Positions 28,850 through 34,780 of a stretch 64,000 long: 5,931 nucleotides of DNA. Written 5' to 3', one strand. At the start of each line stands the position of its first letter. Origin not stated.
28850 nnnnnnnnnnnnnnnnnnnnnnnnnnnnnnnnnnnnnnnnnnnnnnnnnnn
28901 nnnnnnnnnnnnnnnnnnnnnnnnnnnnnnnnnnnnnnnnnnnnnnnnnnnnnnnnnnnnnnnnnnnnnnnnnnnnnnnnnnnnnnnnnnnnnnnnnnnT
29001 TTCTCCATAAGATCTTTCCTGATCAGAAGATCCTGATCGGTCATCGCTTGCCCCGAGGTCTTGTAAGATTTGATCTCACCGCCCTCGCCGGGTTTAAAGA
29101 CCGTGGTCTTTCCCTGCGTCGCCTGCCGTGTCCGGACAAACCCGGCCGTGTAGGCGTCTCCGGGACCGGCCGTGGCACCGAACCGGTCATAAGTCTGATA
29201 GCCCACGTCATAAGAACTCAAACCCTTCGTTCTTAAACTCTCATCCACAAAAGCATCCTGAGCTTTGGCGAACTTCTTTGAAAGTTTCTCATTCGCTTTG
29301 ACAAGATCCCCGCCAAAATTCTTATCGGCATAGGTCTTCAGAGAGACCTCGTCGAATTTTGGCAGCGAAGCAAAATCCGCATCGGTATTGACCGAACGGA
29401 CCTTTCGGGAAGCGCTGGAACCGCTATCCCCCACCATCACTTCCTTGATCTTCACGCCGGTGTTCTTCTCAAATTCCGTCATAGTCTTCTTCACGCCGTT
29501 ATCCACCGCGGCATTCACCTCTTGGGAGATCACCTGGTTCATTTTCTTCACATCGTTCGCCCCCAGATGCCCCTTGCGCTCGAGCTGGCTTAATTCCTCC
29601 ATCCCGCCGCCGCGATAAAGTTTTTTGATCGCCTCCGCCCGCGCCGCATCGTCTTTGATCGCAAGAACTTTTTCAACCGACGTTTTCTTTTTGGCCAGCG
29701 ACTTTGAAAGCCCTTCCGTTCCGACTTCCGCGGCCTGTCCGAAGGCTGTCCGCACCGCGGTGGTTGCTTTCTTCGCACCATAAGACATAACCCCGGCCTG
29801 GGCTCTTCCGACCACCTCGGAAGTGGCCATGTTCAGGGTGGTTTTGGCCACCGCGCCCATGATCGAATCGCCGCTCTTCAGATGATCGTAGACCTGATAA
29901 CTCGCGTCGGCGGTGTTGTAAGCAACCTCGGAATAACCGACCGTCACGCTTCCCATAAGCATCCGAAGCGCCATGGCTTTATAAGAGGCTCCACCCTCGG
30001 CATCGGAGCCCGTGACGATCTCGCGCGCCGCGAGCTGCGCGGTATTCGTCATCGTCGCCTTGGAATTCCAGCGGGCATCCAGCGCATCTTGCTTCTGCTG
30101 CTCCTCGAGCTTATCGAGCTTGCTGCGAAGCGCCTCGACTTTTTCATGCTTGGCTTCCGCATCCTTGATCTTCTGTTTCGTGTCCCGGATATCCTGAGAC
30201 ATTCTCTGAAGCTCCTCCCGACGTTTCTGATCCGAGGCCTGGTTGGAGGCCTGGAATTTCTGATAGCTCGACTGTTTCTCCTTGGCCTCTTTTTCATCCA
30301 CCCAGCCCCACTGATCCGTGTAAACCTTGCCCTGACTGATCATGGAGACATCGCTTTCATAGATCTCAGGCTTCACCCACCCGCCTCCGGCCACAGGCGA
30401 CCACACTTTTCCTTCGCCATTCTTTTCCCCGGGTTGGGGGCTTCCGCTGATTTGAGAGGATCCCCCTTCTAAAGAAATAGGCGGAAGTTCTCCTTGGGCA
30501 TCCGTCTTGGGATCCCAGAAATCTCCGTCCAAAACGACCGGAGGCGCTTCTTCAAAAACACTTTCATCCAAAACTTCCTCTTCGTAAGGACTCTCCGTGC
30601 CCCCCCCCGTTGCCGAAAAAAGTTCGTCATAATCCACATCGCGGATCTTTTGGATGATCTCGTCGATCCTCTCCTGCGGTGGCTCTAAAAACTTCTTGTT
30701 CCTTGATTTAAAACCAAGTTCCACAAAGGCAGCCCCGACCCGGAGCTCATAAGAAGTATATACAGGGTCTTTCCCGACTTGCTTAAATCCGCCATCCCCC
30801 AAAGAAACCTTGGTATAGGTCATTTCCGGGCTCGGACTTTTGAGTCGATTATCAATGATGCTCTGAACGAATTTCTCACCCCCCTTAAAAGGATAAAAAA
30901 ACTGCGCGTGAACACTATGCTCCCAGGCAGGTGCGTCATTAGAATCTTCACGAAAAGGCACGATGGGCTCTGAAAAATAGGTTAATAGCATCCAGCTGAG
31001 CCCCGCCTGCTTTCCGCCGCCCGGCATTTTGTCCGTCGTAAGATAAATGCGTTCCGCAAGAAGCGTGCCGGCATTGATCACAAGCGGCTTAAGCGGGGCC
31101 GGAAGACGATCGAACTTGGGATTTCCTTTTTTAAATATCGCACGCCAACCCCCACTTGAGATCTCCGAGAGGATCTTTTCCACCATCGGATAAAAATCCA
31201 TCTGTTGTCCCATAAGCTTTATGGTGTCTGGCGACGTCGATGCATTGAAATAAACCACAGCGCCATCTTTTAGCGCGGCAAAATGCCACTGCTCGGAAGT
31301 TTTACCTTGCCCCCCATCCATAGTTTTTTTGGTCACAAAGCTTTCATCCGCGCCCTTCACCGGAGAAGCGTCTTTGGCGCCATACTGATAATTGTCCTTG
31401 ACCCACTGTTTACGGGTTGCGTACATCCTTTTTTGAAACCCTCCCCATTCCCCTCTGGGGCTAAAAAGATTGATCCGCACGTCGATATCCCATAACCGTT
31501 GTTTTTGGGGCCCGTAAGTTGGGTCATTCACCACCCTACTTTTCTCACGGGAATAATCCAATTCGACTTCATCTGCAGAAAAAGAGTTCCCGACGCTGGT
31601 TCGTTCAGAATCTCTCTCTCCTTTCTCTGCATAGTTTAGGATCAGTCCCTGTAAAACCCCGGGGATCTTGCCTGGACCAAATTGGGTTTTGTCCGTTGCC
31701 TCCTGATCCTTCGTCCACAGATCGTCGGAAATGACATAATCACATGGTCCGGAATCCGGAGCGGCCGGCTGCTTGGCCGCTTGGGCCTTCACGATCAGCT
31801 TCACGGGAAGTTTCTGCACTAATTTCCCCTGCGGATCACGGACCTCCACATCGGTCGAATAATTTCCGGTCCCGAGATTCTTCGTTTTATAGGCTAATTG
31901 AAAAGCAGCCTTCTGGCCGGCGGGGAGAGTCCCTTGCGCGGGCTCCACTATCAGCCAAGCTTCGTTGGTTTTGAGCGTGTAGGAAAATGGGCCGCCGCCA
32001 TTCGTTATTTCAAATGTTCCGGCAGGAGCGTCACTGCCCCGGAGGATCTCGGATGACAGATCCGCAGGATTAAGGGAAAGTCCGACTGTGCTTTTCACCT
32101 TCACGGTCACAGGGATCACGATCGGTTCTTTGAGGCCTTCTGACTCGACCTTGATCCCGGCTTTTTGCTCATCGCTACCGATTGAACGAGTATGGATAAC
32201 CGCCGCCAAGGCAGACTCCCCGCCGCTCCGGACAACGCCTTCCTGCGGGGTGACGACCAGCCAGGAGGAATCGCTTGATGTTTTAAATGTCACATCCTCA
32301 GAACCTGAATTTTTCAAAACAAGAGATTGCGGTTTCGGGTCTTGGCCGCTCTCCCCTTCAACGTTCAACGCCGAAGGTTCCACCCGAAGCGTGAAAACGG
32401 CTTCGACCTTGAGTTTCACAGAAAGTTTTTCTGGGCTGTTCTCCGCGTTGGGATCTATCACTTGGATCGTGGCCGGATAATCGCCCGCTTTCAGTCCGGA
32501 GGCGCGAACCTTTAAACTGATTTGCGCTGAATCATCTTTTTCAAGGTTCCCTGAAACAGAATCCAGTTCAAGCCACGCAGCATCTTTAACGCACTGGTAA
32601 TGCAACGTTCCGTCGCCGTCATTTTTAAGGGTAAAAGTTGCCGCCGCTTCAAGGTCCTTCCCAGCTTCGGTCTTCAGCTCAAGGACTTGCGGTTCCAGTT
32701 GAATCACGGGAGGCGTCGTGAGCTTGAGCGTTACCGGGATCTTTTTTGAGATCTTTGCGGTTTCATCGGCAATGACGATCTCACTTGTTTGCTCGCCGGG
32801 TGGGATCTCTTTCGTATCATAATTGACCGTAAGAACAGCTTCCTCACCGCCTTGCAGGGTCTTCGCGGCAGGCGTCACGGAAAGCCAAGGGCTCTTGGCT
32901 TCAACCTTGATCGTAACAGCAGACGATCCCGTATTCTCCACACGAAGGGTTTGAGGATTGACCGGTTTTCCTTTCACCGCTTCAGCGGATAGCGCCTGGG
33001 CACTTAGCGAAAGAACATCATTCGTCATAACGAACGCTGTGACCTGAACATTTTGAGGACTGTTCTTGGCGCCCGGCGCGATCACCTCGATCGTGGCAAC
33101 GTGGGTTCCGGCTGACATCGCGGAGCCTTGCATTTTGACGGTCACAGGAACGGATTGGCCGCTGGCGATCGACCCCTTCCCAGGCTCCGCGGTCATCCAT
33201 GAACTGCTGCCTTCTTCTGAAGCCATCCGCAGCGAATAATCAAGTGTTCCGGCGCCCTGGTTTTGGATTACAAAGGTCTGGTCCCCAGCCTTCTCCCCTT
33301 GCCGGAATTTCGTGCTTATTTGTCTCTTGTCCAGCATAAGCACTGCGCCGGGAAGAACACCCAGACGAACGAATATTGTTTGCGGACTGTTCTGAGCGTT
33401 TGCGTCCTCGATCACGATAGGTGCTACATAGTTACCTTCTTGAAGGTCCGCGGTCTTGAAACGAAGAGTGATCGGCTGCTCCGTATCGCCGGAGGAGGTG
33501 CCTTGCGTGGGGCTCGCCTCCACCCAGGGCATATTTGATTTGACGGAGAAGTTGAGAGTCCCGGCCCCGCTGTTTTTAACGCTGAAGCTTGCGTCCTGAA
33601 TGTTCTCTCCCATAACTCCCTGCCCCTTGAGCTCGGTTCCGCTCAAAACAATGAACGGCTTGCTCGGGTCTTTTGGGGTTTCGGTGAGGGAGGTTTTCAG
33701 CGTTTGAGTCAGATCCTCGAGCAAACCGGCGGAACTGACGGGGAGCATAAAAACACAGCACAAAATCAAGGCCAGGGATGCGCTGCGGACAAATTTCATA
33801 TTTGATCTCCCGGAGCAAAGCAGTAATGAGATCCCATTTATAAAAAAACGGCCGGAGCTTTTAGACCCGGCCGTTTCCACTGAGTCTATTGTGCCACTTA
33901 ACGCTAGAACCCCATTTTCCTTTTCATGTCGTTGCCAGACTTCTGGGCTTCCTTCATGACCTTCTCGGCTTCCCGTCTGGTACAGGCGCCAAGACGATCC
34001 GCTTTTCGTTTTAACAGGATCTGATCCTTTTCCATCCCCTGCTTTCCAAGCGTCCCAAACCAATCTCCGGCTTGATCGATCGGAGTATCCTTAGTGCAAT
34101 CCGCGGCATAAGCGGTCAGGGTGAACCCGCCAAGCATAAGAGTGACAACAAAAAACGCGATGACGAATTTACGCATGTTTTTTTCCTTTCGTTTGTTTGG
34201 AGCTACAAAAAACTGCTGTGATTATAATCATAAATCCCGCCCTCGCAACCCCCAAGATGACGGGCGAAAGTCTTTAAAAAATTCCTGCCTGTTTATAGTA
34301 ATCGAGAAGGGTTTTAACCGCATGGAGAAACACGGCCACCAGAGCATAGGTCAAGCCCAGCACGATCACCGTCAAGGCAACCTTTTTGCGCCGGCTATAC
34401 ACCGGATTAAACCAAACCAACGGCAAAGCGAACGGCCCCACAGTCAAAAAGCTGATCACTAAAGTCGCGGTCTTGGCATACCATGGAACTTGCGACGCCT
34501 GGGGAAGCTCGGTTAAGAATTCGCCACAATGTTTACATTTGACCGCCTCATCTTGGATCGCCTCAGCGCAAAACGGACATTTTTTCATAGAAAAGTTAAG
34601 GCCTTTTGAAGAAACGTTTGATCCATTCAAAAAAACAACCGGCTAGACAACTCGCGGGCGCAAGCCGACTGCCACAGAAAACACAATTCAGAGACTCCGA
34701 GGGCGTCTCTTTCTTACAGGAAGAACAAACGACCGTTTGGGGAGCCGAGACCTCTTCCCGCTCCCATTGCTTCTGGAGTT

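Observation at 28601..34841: Operon: two zinc-ribbon proteins, then a small secreted protein, then a 1733-aa Ig-repeat protein with a novel central domain and a highly charged coiled-coil C-terminus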

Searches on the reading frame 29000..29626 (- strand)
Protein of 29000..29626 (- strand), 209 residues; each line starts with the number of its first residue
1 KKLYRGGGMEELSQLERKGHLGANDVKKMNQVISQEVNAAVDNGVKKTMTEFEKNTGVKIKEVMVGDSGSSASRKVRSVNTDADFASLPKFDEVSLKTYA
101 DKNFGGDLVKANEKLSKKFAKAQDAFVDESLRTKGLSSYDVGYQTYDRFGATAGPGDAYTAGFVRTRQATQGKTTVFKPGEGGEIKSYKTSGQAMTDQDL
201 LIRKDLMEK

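Call 58: find_related_loci(query=A6, collection=genome_contigs, flank=8000)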
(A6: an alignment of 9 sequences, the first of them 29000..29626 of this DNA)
Query A6 (209 aa) in genome_contigs; peptide patterns used: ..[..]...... (x = any residue, [..] = any of these).
32 stretches matched a pattern; 18 encode a relative of the query (tblastn E <= 1e-3); 18 distinct loci.
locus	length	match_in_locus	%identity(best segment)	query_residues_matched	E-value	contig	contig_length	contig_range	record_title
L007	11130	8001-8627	97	1-209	9e-138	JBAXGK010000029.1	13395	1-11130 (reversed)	MAG: Candidatus Omnitrophota bacterium isolate ELA295 MAG295_29, whole genome shotgun sequence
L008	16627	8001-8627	92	1-209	2e-128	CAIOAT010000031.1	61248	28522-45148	MAG: Candidatus Omnitrophica bacterium isolate AM-2014-D6_bin-627 genome assembly, contig: bin-627:31/50, whole genome s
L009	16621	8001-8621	56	1-206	9e-69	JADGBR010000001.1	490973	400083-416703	MAG: Candidatus Omnitrophota bacterium isolate nW3bin14 nW3_bin14_NODE_1_length_490973_cov_5.762973, whole genome shotgu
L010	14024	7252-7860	47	1-201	3e-53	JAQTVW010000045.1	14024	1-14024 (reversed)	MAG: Dehalococcoidales bacterium isolate STB_97 NODE_10574_length_14024_cov_3.903360_Sandtown_B, whole genome shotgun se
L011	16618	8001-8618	44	3-205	2e-50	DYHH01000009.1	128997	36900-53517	MAG TPA_asm: Melioribacter roseus isolate BE2012_2_34_37 Afr_mines_BE2012_69_length_128997_cov_17_160134, whole genome s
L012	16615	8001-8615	44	1-205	2e-48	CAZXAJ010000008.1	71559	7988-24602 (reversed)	MAG TPA_asm: uncultured Dehalococcoidales bacterium isolate binchicken_co334_347 genome assembly, contig: NODE_515_lengt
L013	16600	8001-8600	44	3-201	7e-45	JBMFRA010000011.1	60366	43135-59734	MAG: Acidobacteriota bacterium isolate KM4344-29 NODE_294_length_60366_cov_9.374194, whole genome shotgun sequence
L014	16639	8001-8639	40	3-205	8e-45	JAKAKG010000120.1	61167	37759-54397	MAG: Acidobacteria bacterium isolate WY4.bin4 NODE_532_length_61167_cov_5.653866, whole genome shotgun sequence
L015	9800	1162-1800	40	3-205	2e-44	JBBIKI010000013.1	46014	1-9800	MAG: Acidobacteriota bacterium isolate STS170223_bin_182 NODE_811_length_46014_cov_12.424509, whole genome shotgun seque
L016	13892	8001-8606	41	3-203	2e-43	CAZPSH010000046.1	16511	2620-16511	MAG TPA_asm: uncultured Thermoanaerobaculia bacterium isolate binchicken_co220_43 genome assembly, contig: NODE_2186_len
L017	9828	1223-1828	41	3-203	3e-42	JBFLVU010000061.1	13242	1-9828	MAG: Acidobacteriota bacterium isolate MAG014 MAG014_61, whole genome shotgun sequence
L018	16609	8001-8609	42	3-204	5e-44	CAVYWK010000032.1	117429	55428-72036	MAG: uncultured Acidobacteriota bacterium isolate MFD01299.bin.2.92 genome assembly, contig: contig_80324, whole genome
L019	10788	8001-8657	40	3-201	3e-40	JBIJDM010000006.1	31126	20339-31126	MAG: Phycisphaerae bacterium isolate ME2006-08-22D15_3300044611_group2_bin25 Rohwer_bin1625_scaffold_939_c1, whole genom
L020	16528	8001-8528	42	3-179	1e-39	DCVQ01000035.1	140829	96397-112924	MAG TPA_asm: Actinobacteria bacterium UBA2184 UBA2184_contig_129, whole genome shotgun sequence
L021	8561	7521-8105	48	3-201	7e-46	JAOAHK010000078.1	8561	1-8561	MAG: Anaerolineales bacterium isolate SKW59 NODE_77_length_8561_cov_1.842763, whole genome shotgun sequence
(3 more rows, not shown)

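Call 88: find_related_loci(query=A6, collection=viral_contigs, flank=5000)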
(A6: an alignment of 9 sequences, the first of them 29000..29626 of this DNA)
Query A6 (209 aa) in viral_contigs; peptide patterns used: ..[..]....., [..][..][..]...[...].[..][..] (x = any residue, [..] = any of these).
35 stretches matched a pattern, but none encodes a relative of the query by tblastn (E <= 1e-3).

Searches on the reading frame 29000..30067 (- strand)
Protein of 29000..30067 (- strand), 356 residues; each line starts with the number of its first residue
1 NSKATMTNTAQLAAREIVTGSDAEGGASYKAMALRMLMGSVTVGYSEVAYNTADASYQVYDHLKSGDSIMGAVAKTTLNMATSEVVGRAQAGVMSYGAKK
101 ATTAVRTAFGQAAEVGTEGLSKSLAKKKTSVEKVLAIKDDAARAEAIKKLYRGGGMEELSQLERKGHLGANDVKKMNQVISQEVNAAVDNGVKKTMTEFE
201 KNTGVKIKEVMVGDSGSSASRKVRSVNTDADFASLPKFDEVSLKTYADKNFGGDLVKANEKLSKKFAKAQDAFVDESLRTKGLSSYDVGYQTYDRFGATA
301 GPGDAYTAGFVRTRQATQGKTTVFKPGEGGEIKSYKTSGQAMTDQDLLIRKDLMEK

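Call 18: find_homologous_proteins(query=window:29000-30067:-, max_evalue=0.01)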
Query window:29000-30067:- (356 aa): 4 proteins with E <= 0.01 among 4906 candidates.
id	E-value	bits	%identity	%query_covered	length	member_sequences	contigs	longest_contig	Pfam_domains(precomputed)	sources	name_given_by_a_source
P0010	2.3e-100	354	85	56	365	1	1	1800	-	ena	-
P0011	5.5e-100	353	85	56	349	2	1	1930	-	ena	-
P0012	1.3e-82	296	44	90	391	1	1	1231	-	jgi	jgi:hypothetical protein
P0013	5.9e-58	215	66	48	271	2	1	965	-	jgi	jgi:hypothetical protein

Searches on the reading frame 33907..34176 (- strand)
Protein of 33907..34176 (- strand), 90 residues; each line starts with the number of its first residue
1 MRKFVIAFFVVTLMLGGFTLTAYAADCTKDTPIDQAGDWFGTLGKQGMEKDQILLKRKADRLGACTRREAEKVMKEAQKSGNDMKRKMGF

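Call 4: search_protein_families(library=pfam, proteins=[window:33907-34176:-], max_evalue=1)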
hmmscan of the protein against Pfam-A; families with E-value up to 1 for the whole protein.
window:33907-34176:- (90 aa): 0 families

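Call 5: search_protein_families(library=ncbifam, proteins=[window:33907-34176:-], max_evalue=1)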
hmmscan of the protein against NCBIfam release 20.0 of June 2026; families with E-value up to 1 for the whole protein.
window:33907-34176:- (90 aa): 0 families

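Call 41: search_protein_families(library=phrogs, proteins=[window:33907-34176:-], max_evalue=1)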
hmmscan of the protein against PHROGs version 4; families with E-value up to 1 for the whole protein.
window:33907-34176:- (90 aa): 2 families
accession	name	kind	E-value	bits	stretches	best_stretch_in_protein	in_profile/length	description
phrog_14734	-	unknown function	0.07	14.3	1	4-29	6-29/37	-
phrog_19745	-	unknown function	0.26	12.7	1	3-31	14-41/145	-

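Call 42: search_protein_families(library=padloc, proteins=[window:33907-34176:-], max_evalue=1)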
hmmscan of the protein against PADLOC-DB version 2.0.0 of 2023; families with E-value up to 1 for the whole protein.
window:33907-34176:- (90 aa): 0 families

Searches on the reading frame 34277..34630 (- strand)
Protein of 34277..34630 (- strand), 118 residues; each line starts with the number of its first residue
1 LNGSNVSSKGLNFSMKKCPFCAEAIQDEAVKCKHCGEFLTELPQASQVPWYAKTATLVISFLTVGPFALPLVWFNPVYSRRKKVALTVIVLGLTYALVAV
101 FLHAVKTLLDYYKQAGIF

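Call 4: search_protein_families(library=pfam, proteins=[window:34277-34630:-], max_evalue=1)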
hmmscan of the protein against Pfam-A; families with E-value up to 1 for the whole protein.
window:34277-34630:- (118 aa): 12 families
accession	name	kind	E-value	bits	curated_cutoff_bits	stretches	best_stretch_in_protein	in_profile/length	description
PF13248.11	Zn_ribbon_3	-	5.1e-06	26.2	27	1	14-37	1-24/26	zinc-ribbon domain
PF13240.11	Zn_Ribbon_1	-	0.002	18.3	25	1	17-36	1-20/23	zinc-ribbon domain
PF12773.13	DZR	-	0.0023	18.5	27.3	1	18-40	1-23/45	Double zinc ribbon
PF14446.12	Prok-RING_1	-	0.027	14.8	29.1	1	14-36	3-27/54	Prokaryotic RING finger family 1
PF10571.15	UPF0547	-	0.034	14.7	29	1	16-36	1-21/26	Uncharacterised protein family UPF0547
PF10601.15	zf-LITAF-like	-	0.065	13.8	23.8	1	18-40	45-67/70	LITAF-like zinc ribbon domain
PF25299.1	ZZ_ADA2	-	0.081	13.5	27.5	1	18-37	1-20/48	ADA2 ZZ-type zing finger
PF14149.11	YhfH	-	0.11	12.8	27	0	13-28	11-26/37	YhfH-like protein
PF03604.18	Zn_ribbon_RPAB4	-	0.58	10.4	24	1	24-36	12-24/32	DNA directed RNA polymerase, 7 kDa subunit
PF19335.5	HMBD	-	0.65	10.5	23.6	0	18-40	4-26/28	Heavy metal binding domain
PF06170.17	DUF983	-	0.83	10.5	22.6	1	30-108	9-79/85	Protein of unknown function (DUF983)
PF24333.1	DUF7501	-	0.86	10.3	27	0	16-28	11-23/58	Family of unknown function (DUF7501)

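Call 5: search_protein_families(library=ncbifam, proteins=[window:34277-34630:-], max_evalue=1)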
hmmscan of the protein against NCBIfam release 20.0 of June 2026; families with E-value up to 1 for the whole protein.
window:34277-34630:- (118 aa): 4 families
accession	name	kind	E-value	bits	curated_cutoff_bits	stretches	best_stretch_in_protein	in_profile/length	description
NF053815.1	teico_TcaA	equivalog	0.0048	15.8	550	1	15-44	1-30/463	membrane-associated protein TcaA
NF041910.1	HVO_0416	equivalog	0.083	12.8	80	1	12-36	31-55/58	HVO_0416 family zinc finger protein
NF005497.0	PRK07111.1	equivalog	0.12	10.7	764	1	1-40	674-710/746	anaerobic ribonucleoside triphosphate reductase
TIGR03831.1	YgiT_finger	domain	0.2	12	20.2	0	29-39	32-42/46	YgiT-type zinc finger protein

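Call 41: search_protein_families(library=phrogs, proteins=[window:34277-34588:-], max_evalue=1)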
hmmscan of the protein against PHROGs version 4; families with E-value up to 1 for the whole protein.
window:34277-34588:- (104 aa): 13 families
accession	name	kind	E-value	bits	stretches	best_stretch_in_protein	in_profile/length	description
phrog_8032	-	unknown function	1.7e-11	45.6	1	2-33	74-105/173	-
phrog_8436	-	unknown function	4.8e-10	40.5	1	1-28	63-90/110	-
phrog_31852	-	unknown function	4.6e-08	34.5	1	2-25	95-118/121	-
phrog_23817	-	unknown function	1.5e-07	32.5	1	2-53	6-56/110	-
phrog_1788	-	unknown function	3e-07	31.7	1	1-23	17-39/133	-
phrog_38854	-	unknown function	6.2e-05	23.5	1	1-24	191-214/217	-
phrog_32219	-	unknown function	0.0037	18.4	1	1-17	1-17/41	-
phrog_10292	-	unknown function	0.0044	18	1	1-79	3-45/136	-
phrog_18650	-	DNA, RNA and nucleotide metabolism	0.021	15.9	1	3-27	130-154/195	dUTPase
phrog_9700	-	unknown function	0.074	12.9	1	2-27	7-32/483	-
phrog_6586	-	unknown function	0.11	13.4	1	3-27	5-29/129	-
phrog_4852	-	unknown function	0.13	12.9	1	1-27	13-41/194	-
phrog_36481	-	unknown function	0.23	12.6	1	4-23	17-36/60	-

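Call 42: search_protein_families(library=padloc, proteins=[window:34277-34588:-], max_evalue=1)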
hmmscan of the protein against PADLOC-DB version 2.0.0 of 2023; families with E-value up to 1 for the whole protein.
window:34277-34588:- (104 aa): 1 family
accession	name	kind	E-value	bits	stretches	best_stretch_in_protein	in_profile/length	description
PDLC02434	Aga2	-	0.026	11.8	1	41-99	310-365/370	-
